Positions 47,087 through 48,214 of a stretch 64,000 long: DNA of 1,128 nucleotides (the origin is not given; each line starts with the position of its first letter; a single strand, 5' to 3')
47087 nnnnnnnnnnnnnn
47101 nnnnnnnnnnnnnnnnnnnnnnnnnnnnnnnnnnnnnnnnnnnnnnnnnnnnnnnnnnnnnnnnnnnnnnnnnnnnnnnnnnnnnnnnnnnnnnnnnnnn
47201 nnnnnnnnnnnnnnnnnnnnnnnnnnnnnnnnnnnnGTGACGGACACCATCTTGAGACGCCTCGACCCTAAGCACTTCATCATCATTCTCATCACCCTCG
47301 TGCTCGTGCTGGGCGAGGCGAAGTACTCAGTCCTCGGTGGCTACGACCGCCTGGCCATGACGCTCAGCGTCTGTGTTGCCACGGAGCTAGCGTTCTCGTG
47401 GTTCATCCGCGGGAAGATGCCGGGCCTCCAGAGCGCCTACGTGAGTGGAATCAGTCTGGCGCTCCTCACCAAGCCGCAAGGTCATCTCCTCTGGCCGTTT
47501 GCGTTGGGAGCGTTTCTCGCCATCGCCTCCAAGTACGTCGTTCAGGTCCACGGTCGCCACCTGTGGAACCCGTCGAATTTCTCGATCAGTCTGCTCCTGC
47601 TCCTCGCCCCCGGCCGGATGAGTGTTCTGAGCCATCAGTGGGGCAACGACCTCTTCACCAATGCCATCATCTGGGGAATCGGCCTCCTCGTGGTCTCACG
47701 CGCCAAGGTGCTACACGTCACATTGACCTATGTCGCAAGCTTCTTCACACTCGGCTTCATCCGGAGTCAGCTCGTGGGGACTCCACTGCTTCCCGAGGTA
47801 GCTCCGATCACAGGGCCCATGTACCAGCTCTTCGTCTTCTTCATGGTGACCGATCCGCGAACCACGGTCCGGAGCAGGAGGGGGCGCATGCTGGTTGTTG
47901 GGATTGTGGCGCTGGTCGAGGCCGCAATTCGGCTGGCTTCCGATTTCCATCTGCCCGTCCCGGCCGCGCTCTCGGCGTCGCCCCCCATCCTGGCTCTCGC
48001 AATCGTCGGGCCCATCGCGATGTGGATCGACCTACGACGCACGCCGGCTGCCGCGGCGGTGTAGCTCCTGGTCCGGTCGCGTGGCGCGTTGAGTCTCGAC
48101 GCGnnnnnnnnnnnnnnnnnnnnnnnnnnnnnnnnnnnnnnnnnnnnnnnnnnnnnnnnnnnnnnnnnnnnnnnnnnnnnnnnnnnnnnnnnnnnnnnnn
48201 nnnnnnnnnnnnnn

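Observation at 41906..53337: Candidate undescribed envelope redox module: three CRTAC1/UnbV FG-GAP proteins, an UnbU-like membrane protein, a membrane-anchored multihaem cytochrome and a lipoprotein cupredoxin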

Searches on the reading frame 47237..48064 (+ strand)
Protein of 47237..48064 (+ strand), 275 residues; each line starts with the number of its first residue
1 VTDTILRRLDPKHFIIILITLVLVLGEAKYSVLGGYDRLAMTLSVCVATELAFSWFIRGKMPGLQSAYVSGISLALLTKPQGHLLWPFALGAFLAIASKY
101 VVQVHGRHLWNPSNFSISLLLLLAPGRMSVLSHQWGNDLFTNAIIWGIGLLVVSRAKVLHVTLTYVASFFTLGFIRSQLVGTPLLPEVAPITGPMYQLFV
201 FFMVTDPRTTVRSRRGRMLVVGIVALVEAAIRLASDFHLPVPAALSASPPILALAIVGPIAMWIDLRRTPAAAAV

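Call 3: search_protein_families(library=pfam, proteins=[window:47237-48064:+], max_evalue=0.01)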
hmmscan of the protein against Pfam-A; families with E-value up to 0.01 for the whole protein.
window:47237-48064:+ (275 aa): 1 family
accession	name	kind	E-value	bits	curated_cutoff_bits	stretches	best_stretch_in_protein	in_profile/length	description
PF03116.20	NQR2_RnfD_RnfE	-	1.1e-10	41.8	27.7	2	36-141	41-143/296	NQR2, RnfD, RnfE family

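Call 4: search_protein_families(library=ncbifam, proteins=[window:47237-48064:+], max_evalue=0.01)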
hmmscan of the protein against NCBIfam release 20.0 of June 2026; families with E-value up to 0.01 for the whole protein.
window:47237-48064:+ (275 aa): 1 family
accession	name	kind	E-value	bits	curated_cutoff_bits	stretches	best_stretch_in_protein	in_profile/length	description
TIGR01946.1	rnfD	subfamily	9.1e-06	25.3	207.05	1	143-237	204-298/327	RnfABCDGE type electron transport complex subunit D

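Call 12: find_homologous_proteins(query=window:47237-48064:+, max_evalue=0.001)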
Query window:47237-48064:+ (275 aa): 6250 proteins with E <= 0.001 among 8000 candidates; the best 120 are listed.
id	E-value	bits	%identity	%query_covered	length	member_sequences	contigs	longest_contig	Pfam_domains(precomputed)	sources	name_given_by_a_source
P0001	2.0e-152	524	90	96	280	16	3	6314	PF03116.21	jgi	jgi:Na+-transporting NADH:ubiquinone oxidoreductase subunit NqrB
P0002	3.5e-143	494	86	96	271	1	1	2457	PF03116.21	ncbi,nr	ncbi:MAG: hypothetical protein E4G90_07275 [Gemmatimonadales bacterium]|nr:MAG: hypothetical protein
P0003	1.7e-129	449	73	99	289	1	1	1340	PF03116.21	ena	-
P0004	4.2e-121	422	70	97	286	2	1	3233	PF03116.21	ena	-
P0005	9.0e-119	414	70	96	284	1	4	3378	PF03116.21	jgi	jgi:hypothetical protein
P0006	1.0e-118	414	70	96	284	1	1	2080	PF03116.21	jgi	jgi:hypothetical protein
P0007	3.5e-118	412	70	96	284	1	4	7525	PF03116.21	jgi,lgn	jgi:Na+-transporting NADH:ubiquinone oxidoreductase subunit NqrB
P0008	4.0e-118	412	70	96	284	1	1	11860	PF03116.21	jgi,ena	jgi:hypothetical protein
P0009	4.7e-118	412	70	96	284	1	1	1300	PF03116.21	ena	-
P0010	5.3e-118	411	70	96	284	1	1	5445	PF03116.21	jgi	jgi:Na+-translocating ferredoxin:NAD+ oxidoreductase RnfD subunit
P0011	9.1e-118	411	72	96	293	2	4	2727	PF03116.21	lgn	-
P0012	5.4e-117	408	69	97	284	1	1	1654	PF03116.21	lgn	-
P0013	6.1e-117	408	69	97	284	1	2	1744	PF03116.21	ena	-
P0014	6.1e-117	408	69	97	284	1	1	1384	PF03116.21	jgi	-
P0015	8.2e-117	407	71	95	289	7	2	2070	PF03116.21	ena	-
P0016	9.8e-117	407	70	96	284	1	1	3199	PF03116.21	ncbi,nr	ncbi:MAG: hypothetical protein H6R40_842 [Gemmatimonadetes bacterium]|nr:hypothetical protein [Gemma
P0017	1.4e-116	407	70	96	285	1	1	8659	PF03116.21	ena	-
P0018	1.7e-116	406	69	97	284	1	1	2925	PF03116.21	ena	-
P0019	1.9e-116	406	68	98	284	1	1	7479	PF03116.21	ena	-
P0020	2.7e-116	406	70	96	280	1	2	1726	PF03116.21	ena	-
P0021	2.7e-116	406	70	96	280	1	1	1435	PF03116.21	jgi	-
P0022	2.7e-116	406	69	96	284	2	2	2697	PF03116.21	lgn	-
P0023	3.7e-116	405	70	96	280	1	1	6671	PF03116.21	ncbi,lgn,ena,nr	ncbi:MAG TPA: hypothetical protein VN513_04390 [Gemmatimonadales bacterium]|nr:hypothetical protein 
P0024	3.7e-116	405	70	96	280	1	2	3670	PF03116.21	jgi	-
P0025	3.7e-116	405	70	96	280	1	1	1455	PF03116.21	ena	-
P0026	4.1e-116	405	69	96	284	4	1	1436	PF03116.21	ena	-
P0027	8.9e-116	404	69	96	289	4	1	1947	PF03116.21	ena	-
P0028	2.0e-115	403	68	95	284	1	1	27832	PF03116.21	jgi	jgi:Na+-transporting NADH:ubiquinone oxidoreductase subunit NqrB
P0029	2.4e-115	403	70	96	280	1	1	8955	PF03116.21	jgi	-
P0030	2.8e-115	402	69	98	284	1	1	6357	PF03116.21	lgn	-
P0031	5.7e-115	401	68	98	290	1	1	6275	PF03116.21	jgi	jgi:Na+-translocating ferredoxin:NAD+ oxidoreductase RnfD subunit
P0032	5.7e-115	401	70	95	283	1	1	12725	PF03116.21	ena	-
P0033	5.7e-115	401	70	95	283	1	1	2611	PF03116.21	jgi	-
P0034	5.9e-115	401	70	95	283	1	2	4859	PF03116.21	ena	-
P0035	6.7e-115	401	68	98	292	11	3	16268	PF03116.21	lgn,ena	-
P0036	8.0e-115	401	69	98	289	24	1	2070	PF03116.21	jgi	-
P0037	1.0e-114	401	70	95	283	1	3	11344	PF03116.21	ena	-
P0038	1.0e-114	401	70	95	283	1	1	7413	PF03116.21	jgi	-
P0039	1.6e-114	400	67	96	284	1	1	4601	PF03116.21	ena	-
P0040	2.3e-114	399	68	98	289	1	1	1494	PF03116.21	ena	-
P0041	3.6e-114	399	69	98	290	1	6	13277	PF03116.21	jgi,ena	-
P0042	3.7e-114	399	69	98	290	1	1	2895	PF03116.21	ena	-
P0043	4.3e-114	399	69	98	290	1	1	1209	PF03116.21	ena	-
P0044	5.0e-114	398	70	97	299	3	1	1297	PF03116.21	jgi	jgi:enediyne biosynthesis protein E5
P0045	5.9e-114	398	69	98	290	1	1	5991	PF03116.21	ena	-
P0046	6.2e-114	398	69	98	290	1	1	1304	PF03116.21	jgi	-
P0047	6.7e-114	398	68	98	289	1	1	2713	PF03116.21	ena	-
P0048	8.9e-114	397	69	98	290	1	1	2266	PF03116.21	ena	-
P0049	9.3e-114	397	69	98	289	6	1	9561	PF03116.21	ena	-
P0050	9.8e-114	397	69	98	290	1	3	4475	PF03116.21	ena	-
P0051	1.2e-113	397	69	98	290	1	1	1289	PF03116.21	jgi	-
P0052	1.3e-113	397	69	98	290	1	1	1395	PF03116.21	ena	-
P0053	1.5e-113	397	68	97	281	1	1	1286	PF03116.21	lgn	-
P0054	1.7e-113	397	67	98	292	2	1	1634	PF03116.21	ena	-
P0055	1.8e-113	397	69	98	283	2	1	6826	PF03116.21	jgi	jgi:Na+-translocating ferredoxin:NAD+ oxidoreductase RnfD subunit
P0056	1.8e-113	397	68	97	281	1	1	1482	PF03116.21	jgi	jgi:Na+-translocating ferredoxin:NAD+ oxidoreductase RnfD subunit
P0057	2.0e-113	396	68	98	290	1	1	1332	PF03116.21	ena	-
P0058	2.0e-113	396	69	98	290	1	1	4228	PF03116.21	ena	-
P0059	2.2e-113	396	70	97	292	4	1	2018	PF03116.21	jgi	jgi:Na+-translocating ferredoxin:NAD+ oxidoreductase RnfD subunit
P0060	2.2e-113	396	69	98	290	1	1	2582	PF03116.21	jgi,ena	-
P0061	2.4e-113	396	69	98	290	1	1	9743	PF03116.21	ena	-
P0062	2.5e-113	396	69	98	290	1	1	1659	PF03116.21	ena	-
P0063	3.0e-113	396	68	98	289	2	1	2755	PF03116.21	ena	-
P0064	4.0e-113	395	69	95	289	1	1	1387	PF03116.21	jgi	-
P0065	4.0e-113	395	68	98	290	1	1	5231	PF03116.21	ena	-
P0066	4.0e-113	395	69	98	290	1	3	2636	PF03116.21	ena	-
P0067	4.1e-113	395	69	98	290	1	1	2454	PF03116.21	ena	-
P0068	4.1e-113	395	69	98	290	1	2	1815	PF03116.21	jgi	-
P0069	4.2e-113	395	69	98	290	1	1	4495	PF03116.21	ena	-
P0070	4.6e-113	395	69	98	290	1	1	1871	PF03116.21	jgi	-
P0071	5.6e-113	395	68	98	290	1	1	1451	PF03116.21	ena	-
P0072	6.0e-113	395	69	96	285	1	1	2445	PF03116.21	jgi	jgi:Na+-translocating ferredoxin:NAD+ oxidoreductase RnfD subunit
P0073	6.9e-113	395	67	98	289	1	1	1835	PF03116.21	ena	-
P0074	7.0e-113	395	67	98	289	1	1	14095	PF03116.21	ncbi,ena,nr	ncbi:MAG: hypothetical protein AUI89_05650 [Gemmatimonadetes bacterium 13_1_40CM_3_65_8]|nr:MAG: hyp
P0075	7.6e-113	394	69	97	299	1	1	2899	PF03116.21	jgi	jgi:enediyne biosynthesis protein E5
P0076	9.8e-113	394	69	98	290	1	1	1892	PF03116.21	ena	-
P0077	1.0e-112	394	69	97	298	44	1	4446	PF03116.21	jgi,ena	-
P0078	1.1e-112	394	68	98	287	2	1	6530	PF03116.21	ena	-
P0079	1.2e-112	394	69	96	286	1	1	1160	PF03116.21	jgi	jgi:enediyne biosynthesis protein E5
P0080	1.6e-112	393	69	95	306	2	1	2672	PF03116.21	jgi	jgi:enediyne biosynthesis protein E5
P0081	2.0e-112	393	69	96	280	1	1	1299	PF03116.21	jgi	-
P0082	2.1e-112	393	68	97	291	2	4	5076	PF03116.21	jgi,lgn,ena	-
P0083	2.3e-112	393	67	98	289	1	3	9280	PF03116.21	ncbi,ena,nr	ncbi:MAG: hypothetical protein AUI08_07885 [Gemmatimonadetes bacterium 13_2_20CM_2_65_7]|nr:MAG: hyp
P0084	2.3e-112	393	67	98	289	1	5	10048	PF03116.21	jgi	-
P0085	2.7e-112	393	70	96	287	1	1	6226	PF03116.21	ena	-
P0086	2.7e-112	393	69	96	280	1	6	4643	PF03116.21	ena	-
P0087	2.7e-112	393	69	96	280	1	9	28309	PF03116.21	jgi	jgi:Na+-translocating ferredoxin:NAD+ oxidoreductase RnfD subunit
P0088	2.7e-112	393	67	98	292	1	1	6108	PF03116.21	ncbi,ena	-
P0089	2.7e-112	393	69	96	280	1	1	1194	PF03116.21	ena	-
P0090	3.3e-112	392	69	96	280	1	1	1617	PF03116.21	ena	-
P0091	3.4e-112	392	68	98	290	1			PF03116.21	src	-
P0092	3.4e-112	392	67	98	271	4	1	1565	PF03116.21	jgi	-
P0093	3.6e-112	392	68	97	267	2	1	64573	PF03116.21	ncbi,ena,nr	ncbi:MAG TPA: hypothetical protein VKQ05_09385 [Gemmatimonadales bacterium]|nr:hypothetical protein 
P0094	3.8e-112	392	69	95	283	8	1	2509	PF03116.21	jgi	-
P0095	4.7e-112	392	66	100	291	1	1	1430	PF03116.21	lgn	-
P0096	4.7e-112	392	67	98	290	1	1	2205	PF03116.21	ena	-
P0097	4.8e-112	392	69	97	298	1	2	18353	PF03116.21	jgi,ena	-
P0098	5.3e-112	392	67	96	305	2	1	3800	PF03116.21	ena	-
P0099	5.3e-112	392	67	98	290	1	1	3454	PF03116.21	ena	-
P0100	5.5e-112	392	69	94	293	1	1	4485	PF03116.21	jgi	-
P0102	7.8e-112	391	68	96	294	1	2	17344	PF03116.21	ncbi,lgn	ncbi:MAG: RnfABCDGE type electron transport complex subunit D [Gemmatimonadales bacterium]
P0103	8.0e-112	391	67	96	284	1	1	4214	PF03116.21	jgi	-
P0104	8.5e-112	391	69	96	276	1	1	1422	PF03116.21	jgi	jgi:Na+-translocating ferredoxin:NAD+ oxidoreductase RnfD subunit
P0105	8.6e-112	391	67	95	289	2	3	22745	PF03116.21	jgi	jgi:Na+-translocating ferredoxin:NAD+ oxidoreductase RnfD subunit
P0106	1.0e-111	391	67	96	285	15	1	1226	PF03116.21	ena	-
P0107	1.1e-111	391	68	98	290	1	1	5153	PF03116.21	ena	-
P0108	1.1e-111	391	68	98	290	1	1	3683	PF03116.21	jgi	-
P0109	1.1e-111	391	68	96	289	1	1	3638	PF03116.21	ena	-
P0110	1.2e-111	391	66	100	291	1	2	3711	PF03116.21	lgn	-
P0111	1.2e-111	391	68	96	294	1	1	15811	PF03116.21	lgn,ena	-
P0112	1.2e-111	390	67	97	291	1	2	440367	PF03116.21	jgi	jgi:Na+-translocating ferredoxin:NAD+ oxidoreductase RnfD subunit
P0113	1.2e-111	390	67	97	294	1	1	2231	PF03116.21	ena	-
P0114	1.4e-111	390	67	98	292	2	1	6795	PF03116.21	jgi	-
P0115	1.5e-111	390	69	95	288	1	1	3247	PF03116.21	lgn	-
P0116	1.6e-111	390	70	97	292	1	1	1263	PF03116.21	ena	-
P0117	1.9e-111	390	67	98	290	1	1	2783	PF03116.21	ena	-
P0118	2.0e-111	390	68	95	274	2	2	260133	PF03116.21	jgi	jgi:Na+-translocating ferredoxin:NAD+ oxidoreductase RnfD subunit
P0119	2.1e-111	390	66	98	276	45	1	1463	PF03116.21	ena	-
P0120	2.6e-111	389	67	100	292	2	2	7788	PF03116.21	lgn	-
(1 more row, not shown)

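Call 13: find_encoding_contigs(protein=P0112, flank=10000, max_places=2)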
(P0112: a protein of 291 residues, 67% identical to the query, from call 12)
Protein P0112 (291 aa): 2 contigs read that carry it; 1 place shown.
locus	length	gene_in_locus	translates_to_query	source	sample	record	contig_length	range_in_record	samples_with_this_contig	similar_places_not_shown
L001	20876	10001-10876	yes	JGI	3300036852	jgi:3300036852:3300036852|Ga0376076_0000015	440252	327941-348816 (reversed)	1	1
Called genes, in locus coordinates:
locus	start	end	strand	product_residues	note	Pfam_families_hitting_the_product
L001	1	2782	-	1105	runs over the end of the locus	PF13517:FG-GAP_3, PF07593:UnbV_ASPIC, PF13517:FG-GAP_3, PF01839:FG-GAP (weak)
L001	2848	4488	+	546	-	PF01839:FG-GAP (faint), PF13517:FG-GAP_3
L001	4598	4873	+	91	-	PF07715:Plug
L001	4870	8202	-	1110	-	PF07719:TPR_2 (weak), PF13371:TPR_9, PF13414:TPR_11 (weak), PF13428:TPR_14 (weak), PF13432:TPR_16, PF14559:TPR_19, PF23914:TPR_CcmH_CycH (weak), PF13517:FG-GAP_3, +8 more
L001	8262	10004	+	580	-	PF01839:FG-GAP (faint), PF13517:FG-GAP_3, PF07593:UnbV_ASPIC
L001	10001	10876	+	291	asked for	PF03116:NQR2_RnfD_RnfE (faint)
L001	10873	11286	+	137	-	PF09413:DUF2007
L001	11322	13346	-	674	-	PF02447:GntP_permease, PF03600:CitMHS, PF04199:Cyclase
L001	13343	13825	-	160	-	PF01202:SKI (weak), PF13671:AAA_33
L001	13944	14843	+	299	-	PF03446:NAD_binding_2, PF03807:F420_oxidored (faint), PF00393:6PGD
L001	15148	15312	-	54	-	-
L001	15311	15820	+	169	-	-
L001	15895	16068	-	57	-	-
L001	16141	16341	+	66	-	-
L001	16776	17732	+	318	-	PF00251:Glyco_hydro_32N (faint), PF04041:Glyco_hydro_130, PF04616:Glyco_hydro_43 (weak)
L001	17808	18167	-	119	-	-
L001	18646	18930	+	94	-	-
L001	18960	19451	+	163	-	PF06414:Zeta_toxin (weak), PF13238:AAA_18 (weak), PF13671:AAA_33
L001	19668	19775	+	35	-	-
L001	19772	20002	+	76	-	PF06902:Fer4_19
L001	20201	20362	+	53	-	-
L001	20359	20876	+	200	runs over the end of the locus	PF00484:Pro_CA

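Call 14: find_encoding_contigs(protein=P0118, flank=10000, max_places=2)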
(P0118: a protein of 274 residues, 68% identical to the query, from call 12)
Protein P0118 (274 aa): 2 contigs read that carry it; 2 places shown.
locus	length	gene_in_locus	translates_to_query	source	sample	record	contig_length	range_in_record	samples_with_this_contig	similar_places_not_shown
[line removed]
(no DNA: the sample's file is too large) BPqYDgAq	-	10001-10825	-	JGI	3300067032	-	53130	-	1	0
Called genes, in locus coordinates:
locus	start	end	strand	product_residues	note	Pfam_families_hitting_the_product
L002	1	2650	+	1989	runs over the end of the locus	PF05593:RHS_repeat (faint), PF20041:DUF6443, PF25023:TEN_YD-shell, PF15636:Tox-GHH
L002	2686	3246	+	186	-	PF09346:SMI1_KNR4 (weak)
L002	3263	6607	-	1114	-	PF01839:FG-GAP (faint), PF13517:FG-GAP_3, PF07593:UnbV_ASPIC, PF13517:FG-GAP_3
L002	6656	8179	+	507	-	PF01839:FG-GAP (faint), PF13517:FG-GAP_3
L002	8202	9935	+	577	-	PF01839:FG-GAP (faint), PF13517:FG-GAP_3, PF07593:UnbV_ASPIC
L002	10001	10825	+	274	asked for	PF03116:NQR2_RnfD_RnfE (faint)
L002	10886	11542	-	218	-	PF00005:ABC_tran, PF02463:SMC_N (faint), PF13304:AAA_21 (faint)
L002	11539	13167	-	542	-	PF00497:SBP_bac_3, PF00528:BPD_transp_1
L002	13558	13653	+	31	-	-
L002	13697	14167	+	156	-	-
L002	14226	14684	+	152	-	PF13302:Acetyltransf_3 (weak), PF00583:Acetyltransf_1, PF13508:Acetyltransf_7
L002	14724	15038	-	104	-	-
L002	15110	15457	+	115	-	PF04237:YjbR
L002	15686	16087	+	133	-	PF12098:DUF3574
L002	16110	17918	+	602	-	PF04616:Glyco_hydro_43, PF00754:F5_F8_type_C, PF22633:F5_F8_type_C_2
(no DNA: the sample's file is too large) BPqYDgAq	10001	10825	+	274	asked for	PF03116:NQR2_RnfD_RnfE (faint)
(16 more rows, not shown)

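Call 22: search_solved_structures(query=window:47237-48064:+, max_evalue=1, show_alignments=2)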
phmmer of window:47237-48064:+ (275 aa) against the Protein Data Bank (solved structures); distinct sequences matched with E-value up to 1: 0.

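Call 33: find_encoding_contigs(protein=P0093, flank=10000, max_places=1)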
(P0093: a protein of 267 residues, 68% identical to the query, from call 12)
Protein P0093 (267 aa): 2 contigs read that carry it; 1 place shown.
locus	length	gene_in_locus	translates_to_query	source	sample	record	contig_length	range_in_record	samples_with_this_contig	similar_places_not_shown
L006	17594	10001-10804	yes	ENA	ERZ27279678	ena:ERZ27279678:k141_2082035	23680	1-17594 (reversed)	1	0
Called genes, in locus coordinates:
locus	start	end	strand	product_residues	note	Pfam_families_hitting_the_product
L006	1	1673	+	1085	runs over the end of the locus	PF13620:CarboxypepD_reg, PF13715:CarbopepD_reg_2, PF07715:Plug, PF00593:TonB_dep_Rec_b-barrel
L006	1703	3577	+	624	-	PF14322:SusD-like_3, PF07980:SusD_RagB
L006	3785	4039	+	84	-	-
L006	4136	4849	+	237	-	PF14522:Cytochrome_C7 (faint)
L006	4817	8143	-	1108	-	PF13517:FG-GAP_3, PF07593:UnbV_ASPIC, PF13517:FG-GAP_3, PF01839:FG-GAP, PF13517:FG-GAP_3 (weak)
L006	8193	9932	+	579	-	PF01839:FG-GAP (faint), PF13517:FG-GAP_3, PF07593:UnbV_ASPIC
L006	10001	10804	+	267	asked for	PF03116:NQR2_RnfD_RnfE (faint)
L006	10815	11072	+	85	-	-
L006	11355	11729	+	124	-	PF04307:YdjM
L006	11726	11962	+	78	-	-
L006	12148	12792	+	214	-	PF00702:Hydrolase, PF13419:HAD_2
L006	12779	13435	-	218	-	PF00005:ABC_tran, PF02463:SMC_N (weak), PF13304:AAA_21 (weak)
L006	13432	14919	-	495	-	PF00497:SBP_bac_3, PF00528:BPD_transp_1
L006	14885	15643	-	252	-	PF02585:PIG-L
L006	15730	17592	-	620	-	?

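Call 66: find_encoding_contigs(protein=P0087, flank=10000, max_places=3)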
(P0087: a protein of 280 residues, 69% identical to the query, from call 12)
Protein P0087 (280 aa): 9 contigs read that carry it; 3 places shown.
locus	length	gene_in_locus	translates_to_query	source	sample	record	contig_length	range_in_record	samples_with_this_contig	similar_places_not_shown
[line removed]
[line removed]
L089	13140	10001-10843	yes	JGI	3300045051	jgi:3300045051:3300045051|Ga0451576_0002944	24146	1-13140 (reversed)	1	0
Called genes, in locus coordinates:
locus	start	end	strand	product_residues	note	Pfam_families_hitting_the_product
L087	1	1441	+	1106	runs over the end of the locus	PF13620:CarboxypepD_reg, PF13715:CarbopepD_reg_2, PF07715:Plug, PF00593:TonB_dep_Rec_b-barrel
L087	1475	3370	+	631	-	PF14322:SusD-like_3, PF07980:SusD_RagB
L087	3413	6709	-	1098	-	PF13517:FG-GAP_3, PF07593:UnbV_ASPIC, PF13517:FG-GAP_3, PF01839:FG-GAP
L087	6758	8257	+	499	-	PF13517:FG-GAP_3, PF01839:FG-GAP (weak)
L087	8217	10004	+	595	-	PF01839:FG-GAP (faint), PF13517:FG-GAP_3, PF07593:UnbV_ASPIC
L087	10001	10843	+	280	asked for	PF03116:NQR2_RnfD_RnfE (weak)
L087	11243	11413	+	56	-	PF10067:DUF2306 (weak)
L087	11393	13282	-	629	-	PF01839:FG-GAP (faint), PF13517:FG-GAP_3, PF07593:UnbV_ASPIC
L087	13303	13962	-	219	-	PF13191:AAA_16 (weak), PF00005:ABC_tran, PF02463:SMC_N (weak), PF13304:AAA_21 (weak)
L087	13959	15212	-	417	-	PF00497:SBP_bac_3, PF00528:BPD_transp_1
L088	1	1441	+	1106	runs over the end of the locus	PF13620:CarboxypepD_reg, PF13715:CarbopepD_reg_2, PF07715:Plug, PF00593:TonB_dep_Rec_b-barrel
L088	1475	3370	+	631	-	PF14322:SusD-like_3, PF07980:SusD_RagB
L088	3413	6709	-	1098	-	PF13517:FG-GAP_3, PF07593:UnbV_ASPIC, PF13517:FG-GAP_3, PF01839:FG-GAP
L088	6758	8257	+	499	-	PF13517:FG-GAP_3, PF01839:FG-GAP (weak)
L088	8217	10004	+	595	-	PF01839:FG-GAP (faint), PF13517:FG-GAP_3, PF07593:UnbV_ASPIC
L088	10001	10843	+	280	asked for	PF03116:NQR2_RnfD_RnfE (weak)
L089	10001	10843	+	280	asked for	PF03116:NQR2_RnfD_RnfE (weak)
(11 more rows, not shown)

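Call 71: predict_structure(alignment_id=A5)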
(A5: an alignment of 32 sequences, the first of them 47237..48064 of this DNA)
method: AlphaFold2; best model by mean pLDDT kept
length: 275 residues; sequences in the alignment: 32
mean_pLDDT: 75.6   pTM: 0.70
mean pLDDT of the five models: 75.6, 71.4, 71.3, 68.2, 65.4
residues with pLDDT >= 90: 6; 70-90: 204; 50-70: 55; < 50: 10
segments of 3 or more residues with pLDDT < 50: 1-3, 272-275
pLDDT, mean of each block of 10 residues (from residue 1): 55 74 74 75 89 86 78 75 78 86 78 81 74 62 79 80 84 88 72 57 58 83 86 80 69 79 78 42
secondary structure, 60 per line:
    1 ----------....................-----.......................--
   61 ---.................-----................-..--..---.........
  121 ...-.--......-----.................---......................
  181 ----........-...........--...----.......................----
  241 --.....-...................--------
elements in order: H11-30 H36-58 H64-77 E78-80 H86-101 H112-123 E128-130 H139-155 H159-180 H185-192 H194-204 H214-236 H243-247 H249-267
